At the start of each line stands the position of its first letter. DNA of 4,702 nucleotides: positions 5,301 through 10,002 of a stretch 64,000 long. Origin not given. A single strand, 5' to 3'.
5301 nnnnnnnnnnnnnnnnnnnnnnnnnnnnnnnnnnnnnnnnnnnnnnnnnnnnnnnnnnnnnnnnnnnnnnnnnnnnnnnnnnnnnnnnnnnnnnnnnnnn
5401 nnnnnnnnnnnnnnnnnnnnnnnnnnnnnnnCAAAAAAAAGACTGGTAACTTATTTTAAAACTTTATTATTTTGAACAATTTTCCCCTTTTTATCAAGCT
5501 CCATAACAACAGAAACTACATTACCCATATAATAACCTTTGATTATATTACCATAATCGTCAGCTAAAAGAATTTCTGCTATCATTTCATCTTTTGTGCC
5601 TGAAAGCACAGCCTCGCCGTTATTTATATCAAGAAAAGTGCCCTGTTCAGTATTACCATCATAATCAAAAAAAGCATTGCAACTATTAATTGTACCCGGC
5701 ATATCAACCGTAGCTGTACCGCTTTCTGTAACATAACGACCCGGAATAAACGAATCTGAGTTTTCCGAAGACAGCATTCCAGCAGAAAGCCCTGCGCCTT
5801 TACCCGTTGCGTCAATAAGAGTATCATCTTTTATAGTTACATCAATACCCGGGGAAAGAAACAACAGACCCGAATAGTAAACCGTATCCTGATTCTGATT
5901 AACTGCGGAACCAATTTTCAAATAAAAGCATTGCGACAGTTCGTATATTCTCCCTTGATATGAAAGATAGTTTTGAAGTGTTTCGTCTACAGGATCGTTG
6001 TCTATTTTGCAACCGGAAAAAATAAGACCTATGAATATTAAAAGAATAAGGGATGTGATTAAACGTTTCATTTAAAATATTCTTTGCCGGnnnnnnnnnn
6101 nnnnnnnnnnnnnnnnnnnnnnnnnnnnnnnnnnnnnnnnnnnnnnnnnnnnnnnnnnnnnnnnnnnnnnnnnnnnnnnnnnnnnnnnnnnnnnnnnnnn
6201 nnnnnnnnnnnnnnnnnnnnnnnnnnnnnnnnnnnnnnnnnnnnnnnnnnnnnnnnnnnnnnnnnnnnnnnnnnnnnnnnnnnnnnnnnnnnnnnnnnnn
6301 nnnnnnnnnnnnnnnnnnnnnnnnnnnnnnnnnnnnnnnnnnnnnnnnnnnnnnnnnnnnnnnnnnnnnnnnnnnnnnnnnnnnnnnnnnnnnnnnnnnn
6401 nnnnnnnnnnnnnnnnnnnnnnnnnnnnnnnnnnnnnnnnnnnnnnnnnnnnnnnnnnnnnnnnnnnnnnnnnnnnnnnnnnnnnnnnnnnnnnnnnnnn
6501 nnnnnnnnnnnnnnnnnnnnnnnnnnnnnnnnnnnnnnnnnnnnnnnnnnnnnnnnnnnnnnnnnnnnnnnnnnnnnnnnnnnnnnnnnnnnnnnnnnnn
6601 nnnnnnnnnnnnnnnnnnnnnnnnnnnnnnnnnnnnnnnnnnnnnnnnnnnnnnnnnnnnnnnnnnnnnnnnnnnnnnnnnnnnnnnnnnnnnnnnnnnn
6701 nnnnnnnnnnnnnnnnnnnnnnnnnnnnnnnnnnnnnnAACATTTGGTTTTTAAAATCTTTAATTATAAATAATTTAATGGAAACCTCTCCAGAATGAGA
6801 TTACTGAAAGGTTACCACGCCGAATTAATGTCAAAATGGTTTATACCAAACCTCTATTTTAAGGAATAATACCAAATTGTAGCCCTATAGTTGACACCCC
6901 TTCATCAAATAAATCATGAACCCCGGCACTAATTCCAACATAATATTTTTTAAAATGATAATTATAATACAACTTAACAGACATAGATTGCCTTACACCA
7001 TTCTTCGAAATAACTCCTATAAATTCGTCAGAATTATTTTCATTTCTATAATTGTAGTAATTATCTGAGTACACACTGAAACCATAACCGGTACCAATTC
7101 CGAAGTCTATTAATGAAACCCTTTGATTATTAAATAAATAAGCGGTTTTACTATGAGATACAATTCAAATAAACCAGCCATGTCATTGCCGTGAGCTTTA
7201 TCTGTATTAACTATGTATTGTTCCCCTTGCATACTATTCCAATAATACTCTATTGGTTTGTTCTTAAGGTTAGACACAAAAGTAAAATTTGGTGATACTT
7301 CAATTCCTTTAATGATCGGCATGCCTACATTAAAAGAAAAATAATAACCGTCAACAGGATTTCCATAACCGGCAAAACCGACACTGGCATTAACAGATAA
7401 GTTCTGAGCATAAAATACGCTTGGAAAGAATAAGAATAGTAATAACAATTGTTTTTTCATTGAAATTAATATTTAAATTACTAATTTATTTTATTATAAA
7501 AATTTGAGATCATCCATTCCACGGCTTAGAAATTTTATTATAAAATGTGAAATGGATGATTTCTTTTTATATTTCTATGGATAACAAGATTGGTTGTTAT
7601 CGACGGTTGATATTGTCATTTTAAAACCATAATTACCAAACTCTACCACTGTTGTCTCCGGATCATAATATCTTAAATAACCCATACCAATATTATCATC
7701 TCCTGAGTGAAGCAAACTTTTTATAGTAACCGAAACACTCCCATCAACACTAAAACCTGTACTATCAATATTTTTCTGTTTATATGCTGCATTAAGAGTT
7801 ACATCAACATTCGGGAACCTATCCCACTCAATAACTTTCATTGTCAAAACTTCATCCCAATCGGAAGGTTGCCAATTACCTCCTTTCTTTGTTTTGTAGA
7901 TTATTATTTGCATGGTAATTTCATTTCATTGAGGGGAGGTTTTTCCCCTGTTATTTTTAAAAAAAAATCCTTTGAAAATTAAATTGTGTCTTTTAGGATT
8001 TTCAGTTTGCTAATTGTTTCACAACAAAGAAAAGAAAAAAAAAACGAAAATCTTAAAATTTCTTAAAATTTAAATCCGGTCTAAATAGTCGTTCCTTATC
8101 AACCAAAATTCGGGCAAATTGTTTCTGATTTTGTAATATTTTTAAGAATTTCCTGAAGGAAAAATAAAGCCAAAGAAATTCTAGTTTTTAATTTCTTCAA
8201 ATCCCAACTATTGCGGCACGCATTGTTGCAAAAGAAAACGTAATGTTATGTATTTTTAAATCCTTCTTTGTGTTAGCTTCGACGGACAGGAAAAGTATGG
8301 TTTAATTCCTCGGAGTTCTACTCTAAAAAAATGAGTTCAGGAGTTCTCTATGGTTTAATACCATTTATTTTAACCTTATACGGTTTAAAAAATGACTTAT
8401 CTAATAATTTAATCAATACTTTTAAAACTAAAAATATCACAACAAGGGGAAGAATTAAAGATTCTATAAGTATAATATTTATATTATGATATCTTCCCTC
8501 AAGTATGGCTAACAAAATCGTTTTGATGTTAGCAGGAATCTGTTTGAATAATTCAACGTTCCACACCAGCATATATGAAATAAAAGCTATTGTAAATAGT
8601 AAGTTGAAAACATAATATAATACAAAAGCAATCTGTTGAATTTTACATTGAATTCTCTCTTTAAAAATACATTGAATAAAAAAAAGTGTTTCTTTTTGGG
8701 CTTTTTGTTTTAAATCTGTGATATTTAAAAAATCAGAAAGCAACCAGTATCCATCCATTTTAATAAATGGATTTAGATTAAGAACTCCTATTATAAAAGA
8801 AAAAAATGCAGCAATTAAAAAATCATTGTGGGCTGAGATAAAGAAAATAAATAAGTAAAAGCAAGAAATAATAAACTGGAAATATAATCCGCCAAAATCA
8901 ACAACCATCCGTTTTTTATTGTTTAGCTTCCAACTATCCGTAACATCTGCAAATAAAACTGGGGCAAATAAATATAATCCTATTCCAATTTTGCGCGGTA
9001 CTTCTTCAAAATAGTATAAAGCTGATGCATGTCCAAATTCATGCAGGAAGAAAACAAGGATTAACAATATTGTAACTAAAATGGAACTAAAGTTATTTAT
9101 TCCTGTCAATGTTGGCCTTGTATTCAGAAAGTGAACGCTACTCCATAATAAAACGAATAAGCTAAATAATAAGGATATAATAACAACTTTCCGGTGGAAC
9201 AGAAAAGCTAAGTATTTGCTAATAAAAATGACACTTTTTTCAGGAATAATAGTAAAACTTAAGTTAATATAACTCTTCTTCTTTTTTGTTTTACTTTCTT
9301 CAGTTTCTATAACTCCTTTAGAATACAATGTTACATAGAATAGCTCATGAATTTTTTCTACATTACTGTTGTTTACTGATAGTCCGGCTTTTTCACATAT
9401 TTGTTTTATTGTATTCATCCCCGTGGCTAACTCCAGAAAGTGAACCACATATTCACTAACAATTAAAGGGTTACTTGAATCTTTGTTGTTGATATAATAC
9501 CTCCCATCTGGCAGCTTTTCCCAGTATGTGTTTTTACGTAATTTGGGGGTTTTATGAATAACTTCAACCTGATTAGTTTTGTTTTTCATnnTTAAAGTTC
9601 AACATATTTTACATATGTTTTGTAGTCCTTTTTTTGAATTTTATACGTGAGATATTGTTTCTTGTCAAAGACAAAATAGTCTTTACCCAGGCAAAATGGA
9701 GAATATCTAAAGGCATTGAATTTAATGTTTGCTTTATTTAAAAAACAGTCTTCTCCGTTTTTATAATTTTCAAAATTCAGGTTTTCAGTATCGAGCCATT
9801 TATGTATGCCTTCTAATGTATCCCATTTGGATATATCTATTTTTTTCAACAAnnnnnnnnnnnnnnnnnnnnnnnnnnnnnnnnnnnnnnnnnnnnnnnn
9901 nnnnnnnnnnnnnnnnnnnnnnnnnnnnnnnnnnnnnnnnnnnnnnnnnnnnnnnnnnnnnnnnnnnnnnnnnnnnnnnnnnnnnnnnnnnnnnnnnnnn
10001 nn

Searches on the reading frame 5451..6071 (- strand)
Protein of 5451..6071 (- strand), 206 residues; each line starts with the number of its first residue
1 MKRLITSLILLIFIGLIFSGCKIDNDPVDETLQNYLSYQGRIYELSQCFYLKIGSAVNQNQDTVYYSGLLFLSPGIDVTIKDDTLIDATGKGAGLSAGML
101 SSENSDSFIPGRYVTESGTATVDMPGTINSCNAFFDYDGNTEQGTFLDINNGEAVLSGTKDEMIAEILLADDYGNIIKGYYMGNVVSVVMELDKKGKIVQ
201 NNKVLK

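Call 6: search_protein_families(library=pfam, proteins=[window:5451-6071:-], max_evalue=0.1)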
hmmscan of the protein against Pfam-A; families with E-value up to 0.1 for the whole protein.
window:5451-6071:- (206 aa): 0 families

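Call 7: search_protein_families(library=ncbifam, proteins=[window:5451-6071:-], max_evalue=0.1)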
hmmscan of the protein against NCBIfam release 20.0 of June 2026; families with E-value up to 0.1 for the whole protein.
window:5451-6071:- (206 aa): 1 family
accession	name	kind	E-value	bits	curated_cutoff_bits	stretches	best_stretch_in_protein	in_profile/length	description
TIGR02550.1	flagell_flgL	equivalog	0.023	14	127.2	1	17-47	134-164/387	flagellar hook-associated protein FlgL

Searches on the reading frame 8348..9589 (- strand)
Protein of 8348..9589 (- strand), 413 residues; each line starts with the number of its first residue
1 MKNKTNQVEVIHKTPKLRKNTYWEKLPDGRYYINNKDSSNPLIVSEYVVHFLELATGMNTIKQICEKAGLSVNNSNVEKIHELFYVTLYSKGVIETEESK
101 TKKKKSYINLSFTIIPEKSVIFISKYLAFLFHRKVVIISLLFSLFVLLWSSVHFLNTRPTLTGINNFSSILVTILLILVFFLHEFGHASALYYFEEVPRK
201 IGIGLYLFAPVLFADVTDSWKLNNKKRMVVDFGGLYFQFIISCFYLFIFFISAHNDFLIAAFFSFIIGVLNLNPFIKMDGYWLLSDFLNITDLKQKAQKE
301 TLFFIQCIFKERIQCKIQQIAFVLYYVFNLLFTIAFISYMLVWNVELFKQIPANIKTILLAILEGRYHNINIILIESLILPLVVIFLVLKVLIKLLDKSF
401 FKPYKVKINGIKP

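Call 6: search_protein_families(library=pfam, proteins=[window:8348-9589:-], max_evalue=0.1)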
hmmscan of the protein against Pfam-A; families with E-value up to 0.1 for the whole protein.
window:8348-9589:- (413 aa): 2 families
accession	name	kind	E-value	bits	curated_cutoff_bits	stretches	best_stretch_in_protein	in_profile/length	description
PF02163.28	Peptidase_M50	-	5.6e-05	23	27.2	1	257-299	163-207/221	Peptidase family M50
PF03914.23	CBF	-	0.011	16.1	22.1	1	58-142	5-78/165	CBF/Mak21 family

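Call 7: search_protein_families(library=ncbifam, proteins=[window:8348-9589:-], max_evalue=0.1)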
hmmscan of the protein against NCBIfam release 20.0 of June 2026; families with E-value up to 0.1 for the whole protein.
window:8348-9589:- (413 aa): 3 families
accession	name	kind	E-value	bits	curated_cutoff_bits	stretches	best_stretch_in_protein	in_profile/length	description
NF041824.1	daptide_HExxH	equivalog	6.2e-37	127.6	300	1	24-351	11-349/379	daptide biosynthesis intramembrane metalloprotease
NF058609.1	RiPP_HExxH_LiaK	equivalog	4.3e-14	52.8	225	1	100-303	21-227/246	YydH/LiaK family epipeptide maturation metalloprotease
NF045794.1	CsxC_fam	subfamily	0.047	13.7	135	0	64-123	131-191/203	CsxC family protein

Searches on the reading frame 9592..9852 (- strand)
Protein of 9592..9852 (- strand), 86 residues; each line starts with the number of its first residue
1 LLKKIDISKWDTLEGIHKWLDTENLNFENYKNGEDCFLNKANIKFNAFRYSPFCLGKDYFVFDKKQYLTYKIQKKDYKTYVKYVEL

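Call 6: search_protein_families(library=pfam, proteins=[window:9592-9852:-], max_evalue=0.1)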
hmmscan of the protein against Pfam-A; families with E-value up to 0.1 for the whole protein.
window:9592-9852:- (86 aa): 0 families

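Call 7: search_protein_families(library=ncbifam, proteins=[window:9592-9852:-], max_evalue=0.1)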
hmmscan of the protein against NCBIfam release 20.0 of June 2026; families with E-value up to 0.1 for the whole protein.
window:9592-9852:- (86 aa): 1 family
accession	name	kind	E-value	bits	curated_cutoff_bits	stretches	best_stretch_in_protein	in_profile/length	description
TIGR02167.2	Liste_lipo_26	repeat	0.028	14.2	30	1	2-12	8-18/26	PARCEL repeat-containing surface protein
